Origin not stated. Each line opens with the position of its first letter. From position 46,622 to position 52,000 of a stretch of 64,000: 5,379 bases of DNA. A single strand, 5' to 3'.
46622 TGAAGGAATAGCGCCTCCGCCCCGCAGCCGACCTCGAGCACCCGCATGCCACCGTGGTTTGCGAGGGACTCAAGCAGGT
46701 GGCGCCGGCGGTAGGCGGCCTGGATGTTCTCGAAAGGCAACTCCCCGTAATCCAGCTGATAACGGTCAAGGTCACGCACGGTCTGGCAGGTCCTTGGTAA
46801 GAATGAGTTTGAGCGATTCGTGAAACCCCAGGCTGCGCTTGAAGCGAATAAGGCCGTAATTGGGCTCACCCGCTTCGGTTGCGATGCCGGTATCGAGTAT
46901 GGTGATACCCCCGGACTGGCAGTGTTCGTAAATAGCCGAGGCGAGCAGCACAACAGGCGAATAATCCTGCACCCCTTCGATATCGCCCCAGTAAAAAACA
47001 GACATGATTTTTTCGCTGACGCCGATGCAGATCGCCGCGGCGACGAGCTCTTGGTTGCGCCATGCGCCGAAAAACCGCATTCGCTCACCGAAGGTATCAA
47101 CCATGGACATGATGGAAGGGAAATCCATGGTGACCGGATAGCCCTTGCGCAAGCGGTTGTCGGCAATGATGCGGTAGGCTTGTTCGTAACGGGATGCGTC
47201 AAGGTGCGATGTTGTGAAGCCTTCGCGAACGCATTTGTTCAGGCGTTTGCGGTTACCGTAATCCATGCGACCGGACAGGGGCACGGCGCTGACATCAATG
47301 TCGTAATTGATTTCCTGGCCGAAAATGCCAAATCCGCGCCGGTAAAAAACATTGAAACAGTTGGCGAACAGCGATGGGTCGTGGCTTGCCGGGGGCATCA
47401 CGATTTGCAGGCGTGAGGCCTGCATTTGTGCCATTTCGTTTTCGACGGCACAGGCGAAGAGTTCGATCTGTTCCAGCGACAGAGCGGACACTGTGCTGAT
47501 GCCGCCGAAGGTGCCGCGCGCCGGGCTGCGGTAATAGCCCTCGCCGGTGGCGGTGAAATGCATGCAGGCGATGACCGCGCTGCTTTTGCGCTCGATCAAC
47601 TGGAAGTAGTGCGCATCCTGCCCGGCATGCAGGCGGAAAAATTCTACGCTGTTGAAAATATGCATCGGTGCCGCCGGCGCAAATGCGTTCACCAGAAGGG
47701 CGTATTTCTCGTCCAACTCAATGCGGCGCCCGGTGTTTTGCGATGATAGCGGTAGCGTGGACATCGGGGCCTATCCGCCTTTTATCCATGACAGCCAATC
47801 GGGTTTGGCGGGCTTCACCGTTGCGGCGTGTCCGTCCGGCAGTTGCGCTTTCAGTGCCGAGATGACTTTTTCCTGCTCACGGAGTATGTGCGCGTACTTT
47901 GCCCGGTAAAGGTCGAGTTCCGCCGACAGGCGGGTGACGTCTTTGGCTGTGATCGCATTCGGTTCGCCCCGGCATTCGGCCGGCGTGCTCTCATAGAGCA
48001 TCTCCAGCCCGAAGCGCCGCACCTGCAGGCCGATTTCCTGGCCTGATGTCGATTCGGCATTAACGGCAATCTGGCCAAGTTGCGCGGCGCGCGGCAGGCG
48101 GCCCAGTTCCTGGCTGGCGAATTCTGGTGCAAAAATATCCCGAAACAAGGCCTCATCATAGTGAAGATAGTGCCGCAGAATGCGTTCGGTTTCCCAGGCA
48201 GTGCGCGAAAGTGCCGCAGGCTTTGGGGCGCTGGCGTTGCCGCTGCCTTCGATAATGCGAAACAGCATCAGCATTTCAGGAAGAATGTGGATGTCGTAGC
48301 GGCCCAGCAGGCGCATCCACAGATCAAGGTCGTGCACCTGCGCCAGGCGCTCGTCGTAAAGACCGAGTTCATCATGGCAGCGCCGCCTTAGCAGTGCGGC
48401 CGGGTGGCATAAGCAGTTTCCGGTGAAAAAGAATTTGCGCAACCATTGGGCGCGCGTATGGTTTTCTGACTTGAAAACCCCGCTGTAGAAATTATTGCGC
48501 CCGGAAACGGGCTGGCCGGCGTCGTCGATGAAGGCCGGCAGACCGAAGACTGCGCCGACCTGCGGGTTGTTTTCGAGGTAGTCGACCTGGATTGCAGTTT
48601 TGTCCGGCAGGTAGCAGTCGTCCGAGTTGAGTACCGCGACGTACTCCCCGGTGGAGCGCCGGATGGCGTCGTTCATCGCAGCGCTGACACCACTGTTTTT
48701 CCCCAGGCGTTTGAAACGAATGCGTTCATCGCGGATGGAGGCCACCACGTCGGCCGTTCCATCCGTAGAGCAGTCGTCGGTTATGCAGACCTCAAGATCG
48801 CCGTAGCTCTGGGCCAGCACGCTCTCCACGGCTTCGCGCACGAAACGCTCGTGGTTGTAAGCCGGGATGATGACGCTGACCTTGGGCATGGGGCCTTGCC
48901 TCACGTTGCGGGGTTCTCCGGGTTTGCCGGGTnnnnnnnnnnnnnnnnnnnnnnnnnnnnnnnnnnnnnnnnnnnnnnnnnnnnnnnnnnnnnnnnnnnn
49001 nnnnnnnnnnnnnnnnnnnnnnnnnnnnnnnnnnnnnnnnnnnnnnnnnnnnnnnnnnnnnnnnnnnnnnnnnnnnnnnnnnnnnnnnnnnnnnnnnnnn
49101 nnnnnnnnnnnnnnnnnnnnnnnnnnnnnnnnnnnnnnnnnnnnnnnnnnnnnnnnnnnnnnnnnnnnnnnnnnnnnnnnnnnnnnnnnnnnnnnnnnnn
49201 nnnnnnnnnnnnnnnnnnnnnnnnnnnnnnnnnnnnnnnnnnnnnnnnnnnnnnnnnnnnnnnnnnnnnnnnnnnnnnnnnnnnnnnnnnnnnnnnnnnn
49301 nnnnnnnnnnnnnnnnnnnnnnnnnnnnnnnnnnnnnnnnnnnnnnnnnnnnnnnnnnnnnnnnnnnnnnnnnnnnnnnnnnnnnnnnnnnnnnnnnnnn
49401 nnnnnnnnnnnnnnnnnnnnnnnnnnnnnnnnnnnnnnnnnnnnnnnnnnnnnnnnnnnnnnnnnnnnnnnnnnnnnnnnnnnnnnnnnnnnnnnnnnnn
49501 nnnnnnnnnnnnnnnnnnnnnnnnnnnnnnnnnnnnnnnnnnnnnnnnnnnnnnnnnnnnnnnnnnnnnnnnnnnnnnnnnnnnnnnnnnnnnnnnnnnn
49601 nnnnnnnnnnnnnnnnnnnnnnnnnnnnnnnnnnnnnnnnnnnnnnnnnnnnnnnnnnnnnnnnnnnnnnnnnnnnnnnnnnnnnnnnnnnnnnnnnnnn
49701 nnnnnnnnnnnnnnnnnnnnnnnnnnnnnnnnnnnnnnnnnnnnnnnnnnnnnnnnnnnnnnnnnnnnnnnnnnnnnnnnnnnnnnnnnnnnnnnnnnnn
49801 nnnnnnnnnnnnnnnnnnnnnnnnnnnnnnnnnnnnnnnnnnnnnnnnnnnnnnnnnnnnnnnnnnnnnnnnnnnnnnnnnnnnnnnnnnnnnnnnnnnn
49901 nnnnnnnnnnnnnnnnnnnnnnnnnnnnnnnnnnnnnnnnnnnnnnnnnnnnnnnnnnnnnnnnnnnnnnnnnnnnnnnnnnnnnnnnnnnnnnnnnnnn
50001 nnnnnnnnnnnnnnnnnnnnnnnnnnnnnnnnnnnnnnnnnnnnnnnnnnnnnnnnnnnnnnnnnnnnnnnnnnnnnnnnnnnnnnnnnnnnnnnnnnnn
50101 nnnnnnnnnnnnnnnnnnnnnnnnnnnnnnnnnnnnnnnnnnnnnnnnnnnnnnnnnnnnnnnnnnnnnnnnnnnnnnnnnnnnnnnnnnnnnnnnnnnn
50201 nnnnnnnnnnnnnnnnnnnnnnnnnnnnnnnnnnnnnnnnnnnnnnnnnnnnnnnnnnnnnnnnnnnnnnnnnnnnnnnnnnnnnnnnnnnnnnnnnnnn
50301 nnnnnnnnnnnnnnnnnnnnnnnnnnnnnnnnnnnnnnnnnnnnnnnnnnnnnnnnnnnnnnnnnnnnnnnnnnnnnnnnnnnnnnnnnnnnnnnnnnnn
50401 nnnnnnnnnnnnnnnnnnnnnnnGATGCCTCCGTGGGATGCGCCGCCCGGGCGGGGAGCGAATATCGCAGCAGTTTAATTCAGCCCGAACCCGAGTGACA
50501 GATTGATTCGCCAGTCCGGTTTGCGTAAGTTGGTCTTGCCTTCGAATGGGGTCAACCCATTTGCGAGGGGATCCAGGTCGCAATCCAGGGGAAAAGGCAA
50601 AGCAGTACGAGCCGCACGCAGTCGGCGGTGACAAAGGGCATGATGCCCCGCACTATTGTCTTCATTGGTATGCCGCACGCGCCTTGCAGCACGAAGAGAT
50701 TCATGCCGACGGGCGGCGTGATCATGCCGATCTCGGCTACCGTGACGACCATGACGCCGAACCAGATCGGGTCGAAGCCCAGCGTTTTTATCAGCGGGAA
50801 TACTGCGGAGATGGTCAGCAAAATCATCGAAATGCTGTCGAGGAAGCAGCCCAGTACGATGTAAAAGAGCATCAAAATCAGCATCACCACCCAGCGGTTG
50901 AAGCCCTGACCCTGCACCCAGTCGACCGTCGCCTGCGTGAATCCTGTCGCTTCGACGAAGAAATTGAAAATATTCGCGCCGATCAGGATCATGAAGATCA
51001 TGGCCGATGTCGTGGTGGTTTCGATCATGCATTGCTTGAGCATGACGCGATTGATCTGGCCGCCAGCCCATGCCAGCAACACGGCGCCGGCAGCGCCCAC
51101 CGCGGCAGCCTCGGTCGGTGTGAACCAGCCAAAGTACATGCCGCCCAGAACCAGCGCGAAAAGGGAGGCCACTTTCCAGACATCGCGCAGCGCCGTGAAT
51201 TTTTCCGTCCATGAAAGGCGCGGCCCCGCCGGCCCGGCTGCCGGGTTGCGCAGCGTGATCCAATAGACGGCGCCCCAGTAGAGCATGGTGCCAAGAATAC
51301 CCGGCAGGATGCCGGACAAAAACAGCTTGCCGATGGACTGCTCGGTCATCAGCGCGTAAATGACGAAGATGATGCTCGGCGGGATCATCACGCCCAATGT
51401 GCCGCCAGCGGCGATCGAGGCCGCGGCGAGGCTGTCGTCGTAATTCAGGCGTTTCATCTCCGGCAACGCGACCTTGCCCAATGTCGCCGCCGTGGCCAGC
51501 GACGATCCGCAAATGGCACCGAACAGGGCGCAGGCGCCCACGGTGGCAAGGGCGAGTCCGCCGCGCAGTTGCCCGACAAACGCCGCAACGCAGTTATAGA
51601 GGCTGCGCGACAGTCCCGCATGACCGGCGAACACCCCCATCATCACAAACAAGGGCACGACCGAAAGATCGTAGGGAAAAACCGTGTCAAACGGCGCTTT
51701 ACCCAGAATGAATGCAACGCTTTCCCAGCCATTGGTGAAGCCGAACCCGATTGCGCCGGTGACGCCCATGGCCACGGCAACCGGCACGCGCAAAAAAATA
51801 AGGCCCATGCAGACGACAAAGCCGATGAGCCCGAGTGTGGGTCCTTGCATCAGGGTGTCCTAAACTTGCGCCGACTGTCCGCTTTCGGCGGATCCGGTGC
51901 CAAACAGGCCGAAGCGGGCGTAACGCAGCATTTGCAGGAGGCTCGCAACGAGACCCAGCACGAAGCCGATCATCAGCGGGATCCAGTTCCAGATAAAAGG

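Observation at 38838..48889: Ten-gene, translationally coupled amino-sugar modification / glycosyltransferase operon with no export, polymerase or lipid-carrier genes: candidate soluble protein-targeting glycosylation system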

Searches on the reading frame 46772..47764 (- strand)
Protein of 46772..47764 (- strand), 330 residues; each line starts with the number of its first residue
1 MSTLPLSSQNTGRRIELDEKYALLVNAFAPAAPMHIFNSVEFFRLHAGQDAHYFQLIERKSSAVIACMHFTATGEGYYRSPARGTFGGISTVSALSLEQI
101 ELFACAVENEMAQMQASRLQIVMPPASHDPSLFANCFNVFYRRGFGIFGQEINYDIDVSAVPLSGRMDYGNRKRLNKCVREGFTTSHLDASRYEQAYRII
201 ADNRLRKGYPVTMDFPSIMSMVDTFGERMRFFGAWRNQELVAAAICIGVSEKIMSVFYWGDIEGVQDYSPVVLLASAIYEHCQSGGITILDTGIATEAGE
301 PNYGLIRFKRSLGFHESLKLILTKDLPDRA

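Call 5: search_protein_families(library=pfam, proteins=[window:46772-47764:-], max_evalue=0.01)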
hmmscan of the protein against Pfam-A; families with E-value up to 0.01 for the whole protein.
window:46772-47764:- (330 aa): 1 family
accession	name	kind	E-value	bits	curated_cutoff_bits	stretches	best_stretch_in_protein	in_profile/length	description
PF13480.13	Acetyltransf_6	-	0.00039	21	22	1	189-297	27-139/143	Acetyltransferase (GNAT) domain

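Call 8: search_protein_families(library=ncbifam, proteins=[window:46772-47764:-], max_evalue=0.01)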
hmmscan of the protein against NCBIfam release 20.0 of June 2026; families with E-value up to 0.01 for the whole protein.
window:46772-47764:- (330 aa): 2 families
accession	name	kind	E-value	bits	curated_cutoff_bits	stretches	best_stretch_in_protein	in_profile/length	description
TIGR03019.1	pepcterm_femAB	equivalog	1.2e-05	24.6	260.35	1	171-316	140-278/330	FemAB family XrtA/PEP-CTERM system-associated protein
NF047883.1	UAcmpLyAlTFemX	equivalog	0.00042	19.7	500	1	173-311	173-310/337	UDP-N-acetylmuramoylpentapeptide-lysine N(6)-alanyltransferase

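Call 62: search_solved_structures(query=A3, max_evalue=1)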
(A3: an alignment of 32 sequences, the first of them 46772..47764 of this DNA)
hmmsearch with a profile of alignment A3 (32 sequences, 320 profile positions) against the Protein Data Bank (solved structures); distinct sequences matched with E-value up to 1: 6.
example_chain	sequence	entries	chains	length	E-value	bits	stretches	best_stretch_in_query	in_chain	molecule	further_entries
1ne9_A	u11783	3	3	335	0.0023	20.3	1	164-286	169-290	FemX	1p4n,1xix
1xe4_A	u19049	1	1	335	0.0023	20.3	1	164-286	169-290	FemX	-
3gkr_A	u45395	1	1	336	0.0023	20.3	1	164-286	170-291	FemX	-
4ii9_A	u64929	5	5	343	0.0024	20.2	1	164-286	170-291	FemX | UDP-N-acetylmuramoylpentapeptide-lysine N(6)-alanyltransferase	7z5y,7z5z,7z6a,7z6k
9wqw_A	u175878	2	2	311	0.52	12.6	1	155-306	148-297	aminoacyl-tRNA-dependent peptide synthase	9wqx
3tyr_A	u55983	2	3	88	0.79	12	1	33-98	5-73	Transcriptional regulator | Predicted transcriptional regulator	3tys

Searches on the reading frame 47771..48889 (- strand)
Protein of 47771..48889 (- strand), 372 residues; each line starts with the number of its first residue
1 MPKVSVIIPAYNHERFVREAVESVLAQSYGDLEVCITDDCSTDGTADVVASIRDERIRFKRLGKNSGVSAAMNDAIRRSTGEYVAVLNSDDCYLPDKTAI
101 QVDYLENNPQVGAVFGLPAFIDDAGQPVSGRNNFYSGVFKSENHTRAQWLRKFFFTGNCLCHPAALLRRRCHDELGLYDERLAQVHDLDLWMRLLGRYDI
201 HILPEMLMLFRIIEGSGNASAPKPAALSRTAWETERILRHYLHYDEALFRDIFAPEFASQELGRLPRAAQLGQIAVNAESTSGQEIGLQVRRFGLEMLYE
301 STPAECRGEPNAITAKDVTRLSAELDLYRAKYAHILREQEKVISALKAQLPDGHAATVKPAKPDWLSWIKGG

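Call 5: search_protein_families(library=pfam, proteins=[window:47771-48889:-], max_evalue=0.01)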
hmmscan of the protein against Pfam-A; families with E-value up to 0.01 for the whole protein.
window:47771-48889:- (372 aa): 3 families
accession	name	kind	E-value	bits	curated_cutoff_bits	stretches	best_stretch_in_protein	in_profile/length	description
PF00535.33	Glycos_transf_2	-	6.8e-36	124.2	23.3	1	5-170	1-162/168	Glycosyl transferase family 2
PF13641.12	Glyco_tranf_2_3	-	9.3e-16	59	27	1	2-195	1-195/230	Glycosyltransferase like family 2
PF10111.15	Glyco_tranf_2_2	-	3.1e-13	50.3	27.3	1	5-199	1-204/276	Glycosyltransferase like family 2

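Call 8: search_protein_families(library=ncbifam, proteins=[window:47771-48889:-], max_evalue=0.01)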
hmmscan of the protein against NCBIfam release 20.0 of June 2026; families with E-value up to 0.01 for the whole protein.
window:47771-48889:- (372 aa): 28 families (the best 25 are shown)
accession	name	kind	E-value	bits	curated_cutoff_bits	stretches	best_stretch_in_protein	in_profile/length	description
NF047683.1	TeichurnBiosyTuaG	equivalog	6.9e-29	101.2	400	1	2-128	6-133/252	teichuronic acid biosynthesis protein TuaG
NF053739.1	GlytfEpsEBac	equivalog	2.3e-23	82.6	450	1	2-195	1-186/265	glycosyltransferase EpsE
TIGR03937.1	PgaC_IcaA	equivalog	6.9e-20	71.4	422.3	1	2-118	45-163/407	poly-beta-1,6-N-acetyl-D-glucosamine synthase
TIGR04017.1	WcaA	equivalog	2.2e-18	66.8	495.75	1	2-198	5-192/279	colanic acid biosynthesis glycosyltransferase WcaA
NF007453.0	PRK10018.1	equivalog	7.5e-18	65.2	382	1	2-198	6-193/280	colanic acid biosynthesis glycosyltransferase WcaA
NF050050.1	ProtGlycPglI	equivalog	8.1e-18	64.8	500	1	1-103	1-106/306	GalNAc(5)-diNAcBac-PP-undecaprenol beta-1,3-glucosyltransferase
NF007482.0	PRK10073.1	equivalog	1.7e-17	63.5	423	1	2-96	6-101/334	glycosyltransferase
NF041875.1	EPS_EpsD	equivalog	1.2e-13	51.2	370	1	4-194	1-189/325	exopolysaccharide biosynthesis glycosyltransferase EpsD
TIGR03965.1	mycofact_glyco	equivalog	1.6e-13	50.4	280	1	2-195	74-264/467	mycofactocin biosynthesis glycosyltransferase MftF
TIGR04242.1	nodulat_NodC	equivalog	3.4e-13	49.3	550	1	1-117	47-167/395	chitooligosaccharide synthase NodC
TIGR03111.1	glyc2_xrt_Gpos1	hypoth_equivalog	9e-13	47.8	363.95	1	1-116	48-167/439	TIGR03111 family XrtG-associated glycosyltransferase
NF038299.1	EPS_HpsN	equivalog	1.7e-12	47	425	1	2-116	1-117/317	hormogonium polysaccharide biosynthesis glycosyltransferase HpsN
NF041394.1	GtaseAglG_Halo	equivalog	2.2e-11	43.6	440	1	3-111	2-113/304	glucosyl-dolichyl phosphate glucuronosyltransferase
TIGR04283.1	glyco_like_mftF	equivalog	5.6e-11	42.5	182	1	4-206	1-181/221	TIGR04283 family arsenosugar biosynthesis glycosyltransferase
TIGR03469.1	HpnB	hypoth_equivalog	1.1e-10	41.1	379.25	1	2-57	44-100/386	hopene-associated glycosyltransferase HpnB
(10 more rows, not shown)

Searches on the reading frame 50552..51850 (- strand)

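Call 6: search_protein_families(library=pfam, proteins=[window:50552-51850:-], max_evalue=0.0001)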
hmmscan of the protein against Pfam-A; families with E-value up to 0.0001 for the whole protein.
window:50552-51850:- (432 aa): 1 family
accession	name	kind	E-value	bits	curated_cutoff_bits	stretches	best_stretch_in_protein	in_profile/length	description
PF06808.19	DctM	-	1.4e-95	321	23.8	1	11-423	1-413/413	Tripartite ATP-independent periplasmic transporter, DctM component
